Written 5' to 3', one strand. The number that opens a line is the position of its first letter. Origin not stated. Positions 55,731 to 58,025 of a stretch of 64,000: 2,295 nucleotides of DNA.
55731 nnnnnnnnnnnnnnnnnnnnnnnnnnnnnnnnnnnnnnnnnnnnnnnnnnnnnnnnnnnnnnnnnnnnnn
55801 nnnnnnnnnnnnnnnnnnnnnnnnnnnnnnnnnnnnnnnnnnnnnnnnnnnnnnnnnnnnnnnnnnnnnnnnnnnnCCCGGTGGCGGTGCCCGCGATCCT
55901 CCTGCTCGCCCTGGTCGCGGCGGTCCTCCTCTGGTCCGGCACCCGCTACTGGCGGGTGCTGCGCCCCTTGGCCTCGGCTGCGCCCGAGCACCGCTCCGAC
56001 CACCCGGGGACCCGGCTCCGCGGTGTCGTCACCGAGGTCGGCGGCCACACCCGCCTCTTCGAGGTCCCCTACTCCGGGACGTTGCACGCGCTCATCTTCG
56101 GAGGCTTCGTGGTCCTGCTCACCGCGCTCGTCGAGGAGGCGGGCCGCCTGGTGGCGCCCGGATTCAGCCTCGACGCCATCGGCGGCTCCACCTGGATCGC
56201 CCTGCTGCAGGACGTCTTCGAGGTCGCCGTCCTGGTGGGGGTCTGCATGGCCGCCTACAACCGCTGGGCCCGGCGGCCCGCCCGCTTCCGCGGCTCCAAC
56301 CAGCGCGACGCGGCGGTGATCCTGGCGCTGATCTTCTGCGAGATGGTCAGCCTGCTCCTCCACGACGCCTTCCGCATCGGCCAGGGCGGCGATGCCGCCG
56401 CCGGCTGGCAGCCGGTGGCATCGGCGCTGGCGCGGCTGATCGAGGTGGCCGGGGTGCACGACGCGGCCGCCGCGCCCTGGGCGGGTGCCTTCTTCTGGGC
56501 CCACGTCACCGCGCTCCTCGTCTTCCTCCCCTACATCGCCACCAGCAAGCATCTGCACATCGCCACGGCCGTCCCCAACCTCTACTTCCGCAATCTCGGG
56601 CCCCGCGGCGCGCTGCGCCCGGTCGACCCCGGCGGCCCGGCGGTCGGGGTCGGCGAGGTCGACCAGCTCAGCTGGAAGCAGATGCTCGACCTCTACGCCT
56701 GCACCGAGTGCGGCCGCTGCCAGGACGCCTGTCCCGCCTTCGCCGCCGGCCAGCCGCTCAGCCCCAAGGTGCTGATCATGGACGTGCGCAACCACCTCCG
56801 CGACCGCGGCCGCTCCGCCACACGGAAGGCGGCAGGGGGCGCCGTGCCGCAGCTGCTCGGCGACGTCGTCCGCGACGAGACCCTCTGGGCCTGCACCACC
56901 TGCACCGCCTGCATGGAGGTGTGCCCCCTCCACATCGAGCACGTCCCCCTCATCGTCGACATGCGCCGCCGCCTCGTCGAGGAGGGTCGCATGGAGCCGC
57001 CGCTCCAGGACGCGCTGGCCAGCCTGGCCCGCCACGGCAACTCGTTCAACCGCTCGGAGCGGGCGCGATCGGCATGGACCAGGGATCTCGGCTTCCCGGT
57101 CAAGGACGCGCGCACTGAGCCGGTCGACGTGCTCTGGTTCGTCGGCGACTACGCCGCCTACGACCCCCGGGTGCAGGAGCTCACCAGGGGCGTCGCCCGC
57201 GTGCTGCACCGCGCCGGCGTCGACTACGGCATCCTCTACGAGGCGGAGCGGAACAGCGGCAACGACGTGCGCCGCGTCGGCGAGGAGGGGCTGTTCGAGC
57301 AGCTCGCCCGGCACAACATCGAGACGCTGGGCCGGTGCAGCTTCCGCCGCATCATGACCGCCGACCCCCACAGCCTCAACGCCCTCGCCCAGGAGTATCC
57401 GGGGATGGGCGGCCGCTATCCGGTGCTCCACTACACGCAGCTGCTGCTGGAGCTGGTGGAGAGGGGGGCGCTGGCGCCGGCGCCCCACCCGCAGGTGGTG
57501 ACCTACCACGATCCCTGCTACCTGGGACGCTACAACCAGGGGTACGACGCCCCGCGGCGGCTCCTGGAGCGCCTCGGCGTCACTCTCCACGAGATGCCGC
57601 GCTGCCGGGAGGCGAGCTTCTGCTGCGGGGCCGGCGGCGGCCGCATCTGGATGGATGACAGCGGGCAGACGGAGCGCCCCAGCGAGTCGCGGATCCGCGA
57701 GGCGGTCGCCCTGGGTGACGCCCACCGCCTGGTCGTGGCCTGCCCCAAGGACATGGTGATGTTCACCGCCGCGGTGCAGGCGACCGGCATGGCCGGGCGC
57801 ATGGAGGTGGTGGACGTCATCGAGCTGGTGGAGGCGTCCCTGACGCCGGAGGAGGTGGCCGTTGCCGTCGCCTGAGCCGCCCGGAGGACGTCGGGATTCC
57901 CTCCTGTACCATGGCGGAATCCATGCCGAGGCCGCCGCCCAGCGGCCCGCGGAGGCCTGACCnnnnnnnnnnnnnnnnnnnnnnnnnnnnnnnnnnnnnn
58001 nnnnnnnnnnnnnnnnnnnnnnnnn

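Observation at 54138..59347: Apparent single operon etfB-etfA-etfD-lbpA-tusA-hdrC with near-zero spacing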

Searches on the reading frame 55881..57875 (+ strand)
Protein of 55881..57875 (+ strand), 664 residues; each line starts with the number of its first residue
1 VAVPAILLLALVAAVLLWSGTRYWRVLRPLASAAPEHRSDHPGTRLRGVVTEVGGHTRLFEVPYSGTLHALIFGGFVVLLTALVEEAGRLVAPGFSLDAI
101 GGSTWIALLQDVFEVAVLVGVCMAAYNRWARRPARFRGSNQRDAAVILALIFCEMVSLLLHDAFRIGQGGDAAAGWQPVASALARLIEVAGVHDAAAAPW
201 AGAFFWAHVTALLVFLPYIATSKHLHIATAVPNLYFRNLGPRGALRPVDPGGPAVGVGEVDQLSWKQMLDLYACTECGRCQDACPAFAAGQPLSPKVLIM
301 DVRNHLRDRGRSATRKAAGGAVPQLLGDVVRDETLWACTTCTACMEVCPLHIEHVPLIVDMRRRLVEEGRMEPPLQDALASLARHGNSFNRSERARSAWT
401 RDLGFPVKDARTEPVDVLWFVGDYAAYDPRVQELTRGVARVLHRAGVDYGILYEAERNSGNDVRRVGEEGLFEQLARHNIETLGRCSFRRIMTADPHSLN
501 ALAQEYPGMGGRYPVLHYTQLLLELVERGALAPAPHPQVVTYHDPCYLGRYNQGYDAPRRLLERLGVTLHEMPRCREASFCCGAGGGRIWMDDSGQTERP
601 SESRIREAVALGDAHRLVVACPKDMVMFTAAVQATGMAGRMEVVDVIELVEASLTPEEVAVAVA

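Call 6: search_protein_families(library=pfam, proteins=[window:55881-57875:+], max_evalue=0.01)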
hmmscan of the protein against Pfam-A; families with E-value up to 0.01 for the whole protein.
window:55881-57875:+ (664 aa): 13 families
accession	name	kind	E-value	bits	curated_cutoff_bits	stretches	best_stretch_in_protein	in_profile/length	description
PF02754.22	CCG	-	1e-18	67.7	20.6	1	540-622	1-78/85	Cysteine-rich domain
PF13183.11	Fer4_8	-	1.9e-11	44.7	27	1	271-352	2-68/68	4Fe-4S dicluster domain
PF13237.11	Fer4_10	-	1.1e-10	41.7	25.5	1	269-349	4-53/53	4Fe-4S dicluster domain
PF13187.11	Fer4_9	-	3.6e-10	40.2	27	1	273-351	1-50/52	4Fe-4S dicluster domain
PF12797.12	Fer4_2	-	2.3e-08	33.9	24.5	1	265-286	1-22/22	4Fe-4S binding domain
PF13534.11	Fer4_17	-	1.5e-06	29.1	22.2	1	273-352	1-60/61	4Fe-4S dicluster domain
PF13484.11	Fer4_16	-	1.4e-05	26.2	30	1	274-350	2-65/66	4Fe-4S double cluster binding domain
PF12800.12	Fer4_4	-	9e-05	23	24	1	272-285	2-15/17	4Fe-4S binding domain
PF12838.12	Fer4_7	-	0.00011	23.1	27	1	274-349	2-49/52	4Fe-4S dicluster domain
PF13746.11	Fer4_18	-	0.0012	19.5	27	0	329-353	52-76/114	4Fe-4S dicluster domain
PF14697.11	Fer4_21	-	0.0012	19.4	35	0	337-350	40-53/59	4Fe-4S dicluster domain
PF00037.32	Fer4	-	0.0015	18.7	21.1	1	271-286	5-20/24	4Fe-4S binding domain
PF12798.12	Fer4_3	-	0.0053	17.9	27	0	274-286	1-13/15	4Fe-4S binding domain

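Call 8: search_protein_families(library=ncbifam, proteins=[window:55881-57875:+], max_evalue=0.001)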
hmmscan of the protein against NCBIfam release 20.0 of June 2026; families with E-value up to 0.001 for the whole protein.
window:55881-57875:+ (664 aa): 23 families
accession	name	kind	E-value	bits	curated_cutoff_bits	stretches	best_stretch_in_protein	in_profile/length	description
NF004898.0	PRK06259.1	equivalog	4.5e-30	104.7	385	1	266-651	128-485/488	fumarate reductase (CoM/CoB) subunit TfrB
NF045670.1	quin_L_LdhH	equivalog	3e-18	65.4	800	1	433-637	483-694/706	L-lactate dehydrogenase (quinone) large subunit LdhH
NF045724.1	ferredox_TmcB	equivalog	6.5e-16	57.9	735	1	273-606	42-381/430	electron transfer complex ferredoxin TmcB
NF045796.1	DsrK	equivalog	1.6e-15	56.7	400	2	515-650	299-431/453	sulfate reduction electron transfer complex DsrMKJOP subunit DsrK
NF045663.1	diclust_near_Sec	equivalog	1e-13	50.3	530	1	332-607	349-602/759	pyridine nucleotide-disulfide oxidoreductase/dicluster-binding protein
TIGR03290.1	CoB_CoM_SS_C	equivalog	3.6e-12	46.5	160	1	273-406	3-115/144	CoB--CoM heterodisulfide reductase subunit C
NF045711.1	sulf_resp_HmcF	equivalog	2.1e-10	40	750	1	514-588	308-385/457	sulfate respiration complex iron-sulfur protein HmcF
NF008369.0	PRK11168.1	equivalog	2.2e-10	40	278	0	412-591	164-343/401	anaerobic glycerol-3-phosphate dehydrogenase subunit C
TIGR00273.1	TIGR00273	equivalog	2e-09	36.9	444.8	1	270-379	291-386/432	LutB/LldF family L-lactate oxidation iron-sulfur protein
NF004616.0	PRK05950.1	subfamily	4.3e-09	35.9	228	1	266-368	141-236/238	succinate dehydrogenase iron-sulfur subunit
TIGR00384.1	dhsB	subfamily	7.2e-09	35.4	88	1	266-355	134-215/222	succinate dehydrogenase and fumarate reductase iron-sulfur protein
NF009226.0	PRK12576.1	equivalog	3.1e-07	30.1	344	1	266-363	148-235/317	succinate dehydrogenase/fumarate reductase iron-sulfur subunit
NF038018.1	qmoC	equivalog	1e-06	28.5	300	0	8-167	160-319/360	quinone-interacting membrane-bound oxidoreductase complex subunit QmoC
NF041890.1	hdrC_Methbact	equivalog_domain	3e-06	27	270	0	328-373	64-109/192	ferredoxin:CoB-CoM heterodisulfide reductase subunit HdrC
NF009051.0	PRK12385.1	equivalog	4.8e-06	26.2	333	1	271-354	146-221/244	succinate dehydrogenase/fumarate reductase iron-sulfur subunit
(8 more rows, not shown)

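Call 16: find_homologous_proteins(query=window:55881-57875:+, max_evalue=1e-20)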
Query window:55881-57875:+ (664 aa): 5714 proteins with E <= 1e-20 among 8000 candidates; the best 120 are listed.
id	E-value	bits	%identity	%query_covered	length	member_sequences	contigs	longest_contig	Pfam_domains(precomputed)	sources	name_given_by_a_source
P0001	0.0e+0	1371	100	90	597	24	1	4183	PF12797.13,PF13534.12,PF02754.22,PF13237.12,PF13183.12,PF13187.12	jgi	jgi:Fe-S oxidoreductase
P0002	0.0e+0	1332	87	100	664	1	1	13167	PF12797.13,PF13534.12,PF02754.22,PF13237.12,PF13183.12,PF13187.12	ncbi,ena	-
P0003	0.0e+0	1204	80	97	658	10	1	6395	PF12797.13,PF13484.12,PF13534.12,PF02754.22,PF13237.12,PF13183.12,PF13187.12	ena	-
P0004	0.0e+0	1204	80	97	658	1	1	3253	PF12797.13,PF13484.12,PF13534.12,PF02754.22,PF13237.12,PF13183.12,PF13187.12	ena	-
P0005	0.0e+0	1083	70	100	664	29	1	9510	PF12797.13,PF12838.13,PF13534.12,PF02754.22,PF13237.12,PF13183.12,PF13187.12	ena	-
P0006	0.0e+0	1075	70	99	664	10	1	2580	PF12797.13,PF13484.12,PF12838.13,PF13534.12,PF02754.22,PF13237.12,PF13183.12,PF13187.12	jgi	jgi:Fe-S oxidoreductase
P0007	0.0e+0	1064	68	100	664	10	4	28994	PF12797.13,PF13484.12,PF12838.13,PF13534.12,PF02754.22,PF13237.12,PF13183.12,PF13187.12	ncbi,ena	-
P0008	0.0e+0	1055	71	96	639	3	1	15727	PF12797.13,PF12838.13,PF13534.12,PF02754.22,PF13237.12,PF13183.12,PF13187.12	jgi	jgi:Fe-S oxidoreductase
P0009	0.0e+0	1052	69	99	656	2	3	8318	PF12797.13,PF13534.12,PF02754.22,PF13237.12,PF13183.12,PF13187.12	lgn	-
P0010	0.0e+0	1049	68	100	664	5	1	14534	PF12797.13,PF13484.12,PF12838.13,PF13534.12,PF02754.22,PF13237.12,PF13183.12,PF13187.12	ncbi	ncbi:MAG: (Fe-S)-binding protein [Candidatus Dormibacteria bacterium]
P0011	1.1e-293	994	65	100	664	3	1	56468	PF12797.13,PF02754.22,PF13237.12,PF13183.12,PF13187.12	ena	-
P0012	2.7e-292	989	65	100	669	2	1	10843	PF12797.13,PF13484.12,PF12838.13,PF13534.12,PF02754.22,PF13237.12,PF13183.12,PF13187.12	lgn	-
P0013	5.3e-292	988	65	100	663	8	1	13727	PF12797.13,PF13484.12,PF12838.13,PF13534.12,PF02754.22,PF13237.12,PF13183.12,PF13187.12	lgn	-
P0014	9.6e-292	987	63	100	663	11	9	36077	PF12797.13,PF13484.12,PF12838.13,PF13534.12,PF02754.22,PF13237.12,PF13183.12,PF13187.12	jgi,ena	jgi:Fe-S oxidoreductase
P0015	2.0e-289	980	64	100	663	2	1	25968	PF12797.13,PF13484.12,PF12838.13,PF13534.12,PF02754.22,PF13237.12,PF13183.12,PF13187.12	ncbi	-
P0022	2.7e-284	963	64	97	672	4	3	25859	PF12797.13,PF13484.12,PF12838.13,PF13534.12,PF02754.22,PF13237.12,PF13183.12,PF13187.12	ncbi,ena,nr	ncbi:MAG TPA: (Fe-S)-binding protein [Thermomicrobiaceae bacterium]|nr:(Fe-S)-binding protein [Therm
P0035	6.2e-277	938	61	99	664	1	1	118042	PF12797.13,PF13484.12,PF12838.13,PF13534.12,PF02754.22,PF13237.12,PF13183.12,PF13187.12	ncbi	-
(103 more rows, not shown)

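Call 17: find_related_loci(query=window:55881-57875:+, collection=genome_contigs, flank=10000)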
Query window:55881-57875:+ (664 aa) in genome_contigs; peptide patterns used: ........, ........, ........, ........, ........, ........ (x = any residue, [..] = any of these).
73 stretches matched a pattern; 29 encode a relative of the query (tblastn E <= 1e-3); 29 distinct loci.
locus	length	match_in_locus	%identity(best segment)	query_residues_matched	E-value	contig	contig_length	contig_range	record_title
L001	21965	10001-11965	45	9-651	2e-176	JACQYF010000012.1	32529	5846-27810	MAG: Chloroflexi bacterium isolate NC_groundwater_1534_Pr4_S-0.65um_60_13 SR1-18-Sp65_coassembly_scaffold_89008, whole g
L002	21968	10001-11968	41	8-650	3e-144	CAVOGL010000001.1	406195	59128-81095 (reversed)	MAG: uncultured Chloroflexia bacterium isolate MFD09964.bin.2.169 genome assembly, contig: contig_12417, whole genome sh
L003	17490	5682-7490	40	1-654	1e-140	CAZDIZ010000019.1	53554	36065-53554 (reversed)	MAG TPA_asm: uncultured Solibacteraceae bacterium isolate binchicken_co20_389 genome assembly, contig: NODE_1500_length_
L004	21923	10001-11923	39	17-654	6e-140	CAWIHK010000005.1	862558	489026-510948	MAG: Ignavibacteriota bacterium isolate MFD03726.bin.1.201 genome assembly, contig: contig_80676, whole genome shotgun s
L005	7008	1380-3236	43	9-651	4e-139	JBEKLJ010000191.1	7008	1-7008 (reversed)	MAG: Bryobacteraceae bacterium isolate SPRUCE 368 SPRUCE_368_191, whole genome shotgun sequence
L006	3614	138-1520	47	174-654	1e-133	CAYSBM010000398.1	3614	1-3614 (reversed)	MAG TPA_asm: uncultured Solibacteraceae bacterium isolate SRP167436_co1_177 genome assembly, contig: NODE_43134_length_3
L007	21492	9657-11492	41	46-654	8e-129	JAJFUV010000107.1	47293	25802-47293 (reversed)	MAG: Acidobacteriales bacterium isolate bin.513 k141_44919, whole genome shotgun sequence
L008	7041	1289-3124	41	46-654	2e-128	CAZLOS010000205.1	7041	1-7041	MAG TPA_asm: uncultured Solibacteraceae bacterium isolate SRP216815_co1_19 genome assembly, contig: NODE_15275_length_70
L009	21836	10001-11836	40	46-654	1e-125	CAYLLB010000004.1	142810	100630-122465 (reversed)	MAG TPA_asm: uncultured Solibacteraceae bacterium isolate SRP167436_co1_335 genome assembly, contig: NODE_60_length_1428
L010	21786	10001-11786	56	6-654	2e-127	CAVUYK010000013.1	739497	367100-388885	MAG: Terriglobales bacterium isolate MFD05942.bin.2.68 genome assembly, contig: contig_17374, whole genome shotgun seque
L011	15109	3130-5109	33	4-654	2e-104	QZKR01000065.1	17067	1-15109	MAG: Myxococcales bacterium isolate SURF_8 Ga0104751_1004893, whole genome shotgun sequence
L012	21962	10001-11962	33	23-659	8e-103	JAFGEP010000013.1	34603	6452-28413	MAG: Bradymonadales bacterium isolate Zod_Metabat.1238 k87_1039209, whole genome shotgun sequence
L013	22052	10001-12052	31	4-654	3e-99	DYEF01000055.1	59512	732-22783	MAG TPA_asm: Bdellovibrio sp. isolate Tomsk_43_40 Tomsk_k141_41056, whole genome shotgun sequence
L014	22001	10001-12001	32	6-656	1e-98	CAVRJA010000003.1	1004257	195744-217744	MAG: uncultured Acidobacteriota bacterium isolate MFD05942.bin.2.7 genome assembly, contig: contig_20025, whole genome s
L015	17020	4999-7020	36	6-654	2e-112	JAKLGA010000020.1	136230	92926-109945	MAG: Myxococcota bacterium isolate RA.bin29 RA.bin29_20, whole genome shotgun sequence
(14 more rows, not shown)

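Call 18: find_encoding_contigs(protein=P0002, flank=10000, max_places=3)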
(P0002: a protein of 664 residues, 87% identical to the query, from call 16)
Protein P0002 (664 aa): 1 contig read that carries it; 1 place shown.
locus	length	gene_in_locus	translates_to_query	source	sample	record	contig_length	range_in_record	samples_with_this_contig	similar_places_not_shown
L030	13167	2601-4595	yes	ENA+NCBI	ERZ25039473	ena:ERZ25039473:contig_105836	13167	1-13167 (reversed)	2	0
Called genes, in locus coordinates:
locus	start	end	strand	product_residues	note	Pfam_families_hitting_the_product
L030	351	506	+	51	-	-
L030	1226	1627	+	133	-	PF01012:ETF (weak)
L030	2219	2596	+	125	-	PF00766:ETF_alpha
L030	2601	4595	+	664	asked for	PF12797:Fer4_2 (weak), PF13183:Fer4_8, PF13237:Fer4_10, PF13187:Fer4_9, PF13534:Fer4_17 (faint), PF02754:CCG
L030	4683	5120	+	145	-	PF01597:GCV_H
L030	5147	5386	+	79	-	PF01206:TusA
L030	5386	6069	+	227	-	PF13183:Fer4_8, PF13187:Fer4_9 (faint), PF13237:Fer4_10 (weak), PF13534:Fer4_17 (weak)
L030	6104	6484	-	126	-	PF04075:F420H2_quin_red (weak)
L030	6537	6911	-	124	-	-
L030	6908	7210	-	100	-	PF13239:2TM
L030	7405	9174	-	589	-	PF02734:Dak2, PF21645:FakA-like_M, PF13684:FakA-like_C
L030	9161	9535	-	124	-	PF03780:Asp23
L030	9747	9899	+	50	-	PF00830:Ribosomal_L28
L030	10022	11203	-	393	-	PF04055:Radical_SAM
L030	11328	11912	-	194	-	PF01227:GTP_cyclohydroI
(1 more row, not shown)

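Call 19: find_encoding_contigs(protein=P0007, flank=10000, max_places=3)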
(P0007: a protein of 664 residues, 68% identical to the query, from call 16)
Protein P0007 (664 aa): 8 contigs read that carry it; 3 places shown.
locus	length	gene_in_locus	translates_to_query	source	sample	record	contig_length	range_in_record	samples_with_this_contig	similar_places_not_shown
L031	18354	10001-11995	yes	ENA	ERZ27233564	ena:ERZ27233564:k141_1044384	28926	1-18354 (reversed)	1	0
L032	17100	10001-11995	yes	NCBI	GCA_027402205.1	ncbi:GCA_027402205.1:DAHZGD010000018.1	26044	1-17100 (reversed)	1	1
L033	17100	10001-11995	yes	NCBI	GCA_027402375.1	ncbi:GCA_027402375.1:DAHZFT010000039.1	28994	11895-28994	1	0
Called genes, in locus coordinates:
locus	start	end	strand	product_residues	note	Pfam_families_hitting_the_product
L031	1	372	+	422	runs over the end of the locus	PF00890:FAD_binding_2 (weak), PF01134:GIDA (weak), PF01266:DAO (weak), PF07992:Pyr_redox_2 (weak), PF12831:FAD_oxidored, PF13450:NAD_binding_8, PF12838:Fer4_7 (faint), PF00037:Fer4 (weak), +7 more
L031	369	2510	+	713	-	PF00890:FAD_binding_2 (weak), PF01266:DAO (weak), PF07992:Pyr_redox_2, PF12831:FAD_oxidored, PF13450:NAD_binding_8 (weak), PF12838:Fer4_7, PF13187:Fer4_9, PF02662:FlpD, +9 more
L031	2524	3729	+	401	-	PF13237:Fer4_10 (weak), PF13484:Fer4_16 (faint), PF12838:Fer4_7 (faint), PF13183:Fer4_8, PF13187:Fer4_9, PF13534:Fer4_17, PF02754:CCG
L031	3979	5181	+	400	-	PF02754:CCG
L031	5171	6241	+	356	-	PF00070:Pyr_redox (weak), PF00890:FAD_binding_2, PF01266:DAO (faint), PF03486:HI0933_like (faint), PF07992:Pyr_redox_2, PF12831:FAD_oxidored, PF13450:NAD_binding_8 (weak), PF13738:Pyr_redox_3 (faint)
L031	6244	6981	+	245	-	-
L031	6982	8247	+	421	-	PF13237:Fer4_10 (weak), PF25160:LdpA_Fe-S-bd (faint), PF12838:Fer4_7 (weak), PF13183:Fer4_8, PF13187:Fer4_9, PF13484:Fer4_16 (faint), PF13534:Fer4_17, PF02754:CCG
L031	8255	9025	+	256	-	PF01012:ETF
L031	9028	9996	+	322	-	PF01012:ETF, PF00766:ETF_alpha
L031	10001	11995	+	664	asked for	PF12838:Fer4_7 (faint), PF13534:Fer4_17 (faint), PF12797:Fer4_2 (faint), PF13183:Fer4_8, PF13237:Fer4_10, PF13187:Fer4_9, PF13484:Fer4_16 (faint), PF02754:CCG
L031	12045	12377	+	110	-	-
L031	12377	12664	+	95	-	-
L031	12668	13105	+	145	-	PF01597:GCV_H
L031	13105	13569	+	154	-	PF01597:GCV_H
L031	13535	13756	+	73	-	-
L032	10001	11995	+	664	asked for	PF12838:Fer4_7 (faint), PF13534:Fer4_17 (faint), PF12797:Fer4_2 (faint), PF13183:Fer4_8, PF13237:Fer4_10, PF13187:Fer4_9, PF13484:Fer4_16 (faint), PF02754:CCG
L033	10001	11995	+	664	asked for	PF12838:Fer4_7 (faint), PF13534:Fer4_17 (faint), PF12797:Fer4_2 (faint), PF13183:Fer4_8, PF13237:Fer4_10, PF13187:Fer4_9, PF13484:Fer4_16 (faint), PF02754:CCG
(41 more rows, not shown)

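Call 20: find_encoding_contigs(protein=P0011, flank=10000, max_places=1)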
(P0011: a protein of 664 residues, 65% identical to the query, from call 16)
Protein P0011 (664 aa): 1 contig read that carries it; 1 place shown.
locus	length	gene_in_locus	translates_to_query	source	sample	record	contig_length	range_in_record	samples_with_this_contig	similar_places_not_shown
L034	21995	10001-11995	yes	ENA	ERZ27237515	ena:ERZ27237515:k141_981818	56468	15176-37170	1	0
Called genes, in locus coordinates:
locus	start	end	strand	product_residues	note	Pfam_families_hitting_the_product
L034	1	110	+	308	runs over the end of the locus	PF03807:F420_oxidored, PF14748:P5CR_dimer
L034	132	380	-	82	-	-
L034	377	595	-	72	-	-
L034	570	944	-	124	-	PF02635:DsrE, PF13686:DrsE_2 (weak)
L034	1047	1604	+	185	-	PF13686:DrsE_2, PF02635:DsrE (weak)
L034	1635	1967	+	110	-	PF12840:HTH_20, PF01022:HTH_5, PF12802:MarR_2 (weak)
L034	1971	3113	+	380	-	PF07730:HisKA_3, PF02518:HATPase_c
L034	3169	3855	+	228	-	PF00072:Response_reg, PF00196:GerE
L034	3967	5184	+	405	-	PF02754:CCG (weak)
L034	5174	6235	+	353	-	PF00070:Pyr_redox (weak), PF00890:FAD_binding_2 (weak), PF01262:AlaDh_PNT_C (faint), PF03486:HI0933_like (faint), PF07992:Pyr_redox_2, PF12831:FAD_oxidored, PF13450:NAD_binding_8 (weak), PF07992:Pyr_redox_2 (weak), +1 more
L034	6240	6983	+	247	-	-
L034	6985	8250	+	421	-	PF13237:Fer4_10 (faint), PF25160:LdpA_Fe-S-bd (faint), PF12838:Fer4_7 (weak), PF13183:Fer4_8, PF13187:Fer4_9, PF13534:Fer4_17, PF02754:CCG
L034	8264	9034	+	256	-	PF01012:ETF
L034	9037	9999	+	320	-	PF01012:ETF, PF00766:ETF_alpha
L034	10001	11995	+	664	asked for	PF12797:Fer4_2 (faint), PF13183:Fer4_8 (weak), PF13237:Fer4_10, PF13187:Fer4_9, PF02754:CCG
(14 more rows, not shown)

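Call 21: find_encoding_contigs(protein=P0035, flank=10000, max_places=1)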
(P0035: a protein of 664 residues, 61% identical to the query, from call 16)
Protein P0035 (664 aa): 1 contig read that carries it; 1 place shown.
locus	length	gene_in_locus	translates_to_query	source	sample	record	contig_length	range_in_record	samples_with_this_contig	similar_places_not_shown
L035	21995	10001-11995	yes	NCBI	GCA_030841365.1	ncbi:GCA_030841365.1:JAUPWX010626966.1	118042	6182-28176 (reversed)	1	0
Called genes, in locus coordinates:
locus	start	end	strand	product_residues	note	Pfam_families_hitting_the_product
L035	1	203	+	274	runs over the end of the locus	PF02613:Nitrate_red_del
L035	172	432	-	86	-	-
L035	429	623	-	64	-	-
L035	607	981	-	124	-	PF02635:DsrE, PF13686:DrsE_2 (faint)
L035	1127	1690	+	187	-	PF02635:DsrE (weak), PF13686:DrsE_2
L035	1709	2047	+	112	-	PF01022:HTH_5, PF12802:MarR_2, PF12840:HTH_20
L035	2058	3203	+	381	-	PF07730:HisKA_3, PF02518:HATPase_c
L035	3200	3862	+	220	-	PF00072:Response_reg, PF00196:GerE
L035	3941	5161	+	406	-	PF02754:CCG (weak)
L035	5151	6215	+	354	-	PF00070:Pyr_redox (faint), PF00890:FAD_binding_2 (weak), PF03486:HI0933_like (faint), PF07992:Pyr_redox_2, PF12831:FAD_oxidored, PF07992:Pyr_redox_2 (weak)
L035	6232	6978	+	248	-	-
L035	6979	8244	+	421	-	PF12838:Fer4_7 (faint), PF25160:LdpA_Fe-S-bd (faint), PF13237:Fer4_10 (faint), PF13183:Fer4_8, PF13187:Fer4_9, PF13534:Fer4_17, PF02754:CCG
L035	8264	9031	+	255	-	PF01012:ETF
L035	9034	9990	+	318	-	PF01012:ETF, PF00766:ETF_alpha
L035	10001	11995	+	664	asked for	PF12838:Fer4_7 (faint), PF13534:Fer4_17 (faint), PF12797:Fer4_2 (faint), PF13183:Fer4_8, PF13237:Fer4_10, PF13187:Fer4_9, PF13484:Fer4_16 (faint), PF02754:CCG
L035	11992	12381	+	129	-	-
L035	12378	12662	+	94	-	PF05605:zf-Di19 (faint)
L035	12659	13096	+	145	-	PF01597:GCV_H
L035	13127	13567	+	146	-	PF01597:GCV_H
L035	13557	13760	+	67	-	-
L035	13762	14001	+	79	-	PF01206:TusA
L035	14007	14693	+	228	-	PF13187:Fer4_9 (faint), PF13183:Fer4_8, PF13237:Fer4_10 (weak), PF13534:Fer4_17 (weak)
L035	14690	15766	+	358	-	PF01883:FeS_assembly_P, PF00142:Fer4_NifH (weak), PF02374:ArsA_ATPase (weak), PF09140:MipZ (weak), PF10609:ParA, PF13614:AAA_31, PF01656:CbiA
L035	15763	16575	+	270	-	PF21948:LplA-B_cat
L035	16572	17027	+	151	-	PF01597:GCV_H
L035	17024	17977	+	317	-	PF04055:Radical_SAM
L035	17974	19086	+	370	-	PF21948:LplA-B_cat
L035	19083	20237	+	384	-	PF04055:Radical_SAM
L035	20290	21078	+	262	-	PF01925:TauE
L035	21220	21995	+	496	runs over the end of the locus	PF13360:PQQ_2 (faint)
